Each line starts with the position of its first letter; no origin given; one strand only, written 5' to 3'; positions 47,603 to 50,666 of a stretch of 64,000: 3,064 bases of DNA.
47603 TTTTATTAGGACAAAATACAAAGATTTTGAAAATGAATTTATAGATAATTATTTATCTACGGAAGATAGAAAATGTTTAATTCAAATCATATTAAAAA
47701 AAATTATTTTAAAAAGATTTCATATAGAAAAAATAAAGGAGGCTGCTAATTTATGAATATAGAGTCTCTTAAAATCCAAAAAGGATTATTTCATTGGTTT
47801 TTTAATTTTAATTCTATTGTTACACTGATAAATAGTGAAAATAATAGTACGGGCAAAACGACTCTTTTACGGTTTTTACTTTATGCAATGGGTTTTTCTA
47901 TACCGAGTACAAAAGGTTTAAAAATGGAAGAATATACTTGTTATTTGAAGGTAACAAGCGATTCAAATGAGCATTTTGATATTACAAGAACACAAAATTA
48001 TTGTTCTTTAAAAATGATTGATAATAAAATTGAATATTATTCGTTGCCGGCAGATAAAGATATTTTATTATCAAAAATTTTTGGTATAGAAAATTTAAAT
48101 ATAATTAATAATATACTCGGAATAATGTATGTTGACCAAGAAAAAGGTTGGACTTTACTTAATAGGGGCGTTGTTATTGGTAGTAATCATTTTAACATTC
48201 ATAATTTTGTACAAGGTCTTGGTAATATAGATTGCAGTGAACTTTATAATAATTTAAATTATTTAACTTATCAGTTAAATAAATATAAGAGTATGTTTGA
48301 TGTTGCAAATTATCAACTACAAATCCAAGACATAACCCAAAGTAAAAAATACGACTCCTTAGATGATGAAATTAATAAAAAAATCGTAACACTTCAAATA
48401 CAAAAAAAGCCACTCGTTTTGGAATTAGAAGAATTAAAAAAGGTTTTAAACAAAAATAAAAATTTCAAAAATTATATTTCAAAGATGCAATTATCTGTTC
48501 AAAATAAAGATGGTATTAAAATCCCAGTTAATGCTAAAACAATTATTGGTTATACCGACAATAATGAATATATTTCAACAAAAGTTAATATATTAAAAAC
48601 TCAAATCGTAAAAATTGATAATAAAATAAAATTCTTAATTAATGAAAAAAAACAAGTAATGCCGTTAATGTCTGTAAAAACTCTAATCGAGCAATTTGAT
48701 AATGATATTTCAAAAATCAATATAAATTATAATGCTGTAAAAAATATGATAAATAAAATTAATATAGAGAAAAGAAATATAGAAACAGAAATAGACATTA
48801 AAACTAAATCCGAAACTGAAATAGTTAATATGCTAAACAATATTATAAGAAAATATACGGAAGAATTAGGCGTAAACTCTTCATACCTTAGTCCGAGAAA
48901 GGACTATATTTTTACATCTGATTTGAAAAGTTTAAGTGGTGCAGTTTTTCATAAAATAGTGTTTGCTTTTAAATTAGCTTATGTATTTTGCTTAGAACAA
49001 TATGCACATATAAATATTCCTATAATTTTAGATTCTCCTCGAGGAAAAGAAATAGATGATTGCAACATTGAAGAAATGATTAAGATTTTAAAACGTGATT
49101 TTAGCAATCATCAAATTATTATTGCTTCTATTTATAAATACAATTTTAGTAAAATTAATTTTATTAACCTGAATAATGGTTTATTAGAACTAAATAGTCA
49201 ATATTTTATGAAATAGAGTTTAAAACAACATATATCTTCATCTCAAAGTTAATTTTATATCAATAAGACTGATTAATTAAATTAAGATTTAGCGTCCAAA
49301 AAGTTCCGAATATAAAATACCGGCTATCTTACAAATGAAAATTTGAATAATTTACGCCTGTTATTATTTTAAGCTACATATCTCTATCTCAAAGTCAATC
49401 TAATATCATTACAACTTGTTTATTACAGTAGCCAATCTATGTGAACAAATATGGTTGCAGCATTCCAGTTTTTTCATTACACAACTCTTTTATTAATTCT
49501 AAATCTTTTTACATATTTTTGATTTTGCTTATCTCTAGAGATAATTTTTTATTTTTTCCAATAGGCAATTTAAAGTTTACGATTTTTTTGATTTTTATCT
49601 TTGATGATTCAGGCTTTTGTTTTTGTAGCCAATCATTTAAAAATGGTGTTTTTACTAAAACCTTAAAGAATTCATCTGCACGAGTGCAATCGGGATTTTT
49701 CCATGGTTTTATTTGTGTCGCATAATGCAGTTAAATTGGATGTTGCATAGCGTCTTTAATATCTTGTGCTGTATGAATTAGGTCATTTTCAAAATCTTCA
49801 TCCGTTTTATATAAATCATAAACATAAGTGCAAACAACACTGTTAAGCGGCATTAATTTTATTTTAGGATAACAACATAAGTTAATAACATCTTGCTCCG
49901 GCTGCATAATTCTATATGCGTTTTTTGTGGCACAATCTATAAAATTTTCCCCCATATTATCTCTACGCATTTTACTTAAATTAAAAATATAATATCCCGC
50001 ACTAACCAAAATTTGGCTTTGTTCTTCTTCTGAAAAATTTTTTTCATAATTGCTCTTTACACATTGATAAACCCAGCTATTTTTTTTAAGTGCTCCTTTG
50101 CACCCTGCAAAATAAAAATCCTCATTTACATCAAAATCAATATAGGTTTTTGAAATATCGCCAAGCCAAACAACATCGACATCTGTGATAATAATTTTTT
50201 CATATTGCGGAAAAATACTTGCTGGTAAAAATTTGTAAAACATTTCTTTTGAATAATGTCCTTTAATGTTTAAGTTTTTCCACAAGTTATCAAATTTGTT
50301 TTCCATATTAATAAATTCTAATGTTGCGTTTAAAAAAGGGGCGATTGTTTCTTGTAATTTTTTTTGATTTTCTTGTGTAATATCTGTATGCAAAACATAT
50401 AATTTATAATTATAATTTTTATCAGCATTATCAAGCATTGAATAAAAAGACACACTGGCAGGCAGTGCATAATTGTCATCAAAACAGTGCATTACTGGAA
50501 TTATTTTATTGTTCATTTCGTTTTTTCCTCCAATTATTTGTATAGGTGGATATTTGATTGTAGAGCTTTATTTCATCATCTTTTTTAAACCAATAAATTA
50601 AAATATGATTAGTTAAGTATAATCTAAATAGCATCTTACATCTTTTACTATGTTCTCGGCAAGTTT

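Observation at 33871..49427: tRNA-Gln-adjacent 15.5 kb island: Mu/Tn7-type transposition module carrying stacked defence cargo, with no CRISPR-Cas and no phage genes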

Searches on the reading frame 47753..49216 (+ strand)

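Call 5: search_protein_families(library=pfam, proteins=[window:47753-49216:+], max_evalue=0.01)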
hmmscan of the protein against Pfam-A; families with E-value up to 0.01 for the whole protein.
window:47753-49216:+ (487 aa): 0 families

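Call 10: search_protein_families(library=ncbifam, proteins=[window:47753-49216:+], max_evalue=0.01)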
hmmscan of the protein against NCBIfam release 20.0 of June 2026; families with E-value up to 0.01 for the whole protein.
window:47753-49216:+ (487 aa): 0 families

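Call 11: search_protein_families(library=padloc, proteins=[window:47753-49216:+], max_evalue=0.01)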
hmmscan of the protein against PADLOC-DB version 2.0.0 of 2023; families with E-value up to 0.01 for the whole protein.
window:47753-49216:+ (487 aa): 12 families
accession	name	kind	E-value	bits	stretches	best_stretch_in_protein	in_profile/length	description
PDLC04663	PDC-M46B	-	1.3e-164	546.8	1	1-480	1-478/483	-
PDLC03860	LmuB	-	1e-20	71.9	2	271-467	335-526/565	-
PDLC03859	LmuB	-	7.7e-12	43.2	1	189-467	353-590/611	-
PDLC03863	LmuB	-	2.5e-09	34.4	2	2-94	4-97/610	-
PDLC00257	LmuB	-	6.8e-09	33.1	2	17-97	22-101/571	AAA ATPase domain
PDLC00253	LmuB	-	7.5e-09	32.7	1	325-479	383-537/567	AAA ATPase domain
PDLC04526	PDC-M22B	-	8.3e-09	32.6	2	19-89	20-89/535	-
PDLC00252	LmuB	-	2.8e-08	31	1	17-253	21-269/554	AAA ATPase domain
PDLC00254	LmuB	-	4e-08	30.4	2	13-87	21-94/563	AAA ATPase domain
PDLC00251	LmuB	-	1.9e-06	24.8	1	269-468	327-521/556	AAA ATPase domain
PDLC03864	LmuB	-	3.8e-06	23.7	0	424-461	594-634/657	-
PDLC04774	PDC-M68B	-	0.00064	16.4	0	268-349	333-414/581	-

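Call 74: search_protein_families(library=pfam, proteins=[window:47753-49216:+], max_evalue=5)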
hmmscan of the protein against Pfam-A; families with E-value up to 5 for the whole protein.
window:47753-49216:+ (487 aa): 1 family
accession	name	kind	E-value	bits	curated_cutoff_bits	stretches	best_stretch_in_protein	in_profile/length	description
PF02463.25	SMC_N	-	0.1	12.5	40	1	314-468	82-205/220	RecF/RecN/SMC N terminal domain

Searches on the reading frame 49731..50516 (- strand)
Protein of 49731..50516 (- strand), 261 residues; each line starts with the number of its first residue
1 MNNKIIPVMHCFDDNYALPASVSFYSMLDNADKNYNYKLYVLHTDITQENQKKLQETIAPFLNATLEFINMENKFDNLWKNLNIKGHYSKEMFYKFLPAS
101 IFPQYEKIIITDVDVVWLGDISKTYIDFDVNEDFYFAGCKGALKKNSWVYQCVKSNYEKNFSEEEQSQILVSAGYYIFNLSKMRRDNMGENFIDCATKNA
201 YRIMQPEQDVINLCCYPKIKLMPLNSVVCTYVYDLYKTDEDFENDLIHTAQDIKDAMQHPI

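Call 5: search_protein_families(library=pfam, proteins=[window:49731-50516:-], max_evalue=0.01)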
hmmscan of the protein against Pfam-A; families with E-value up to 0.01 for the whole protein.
window:49731-50516:- (261 aa): 1 family
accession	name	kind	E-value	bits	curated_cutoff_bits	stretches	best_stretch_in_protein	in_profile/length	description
PF01501.26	Glyco_transf_8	-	1.5e-22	80.9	24.3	1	8-233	2-222/253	Glycosyl transferase family 8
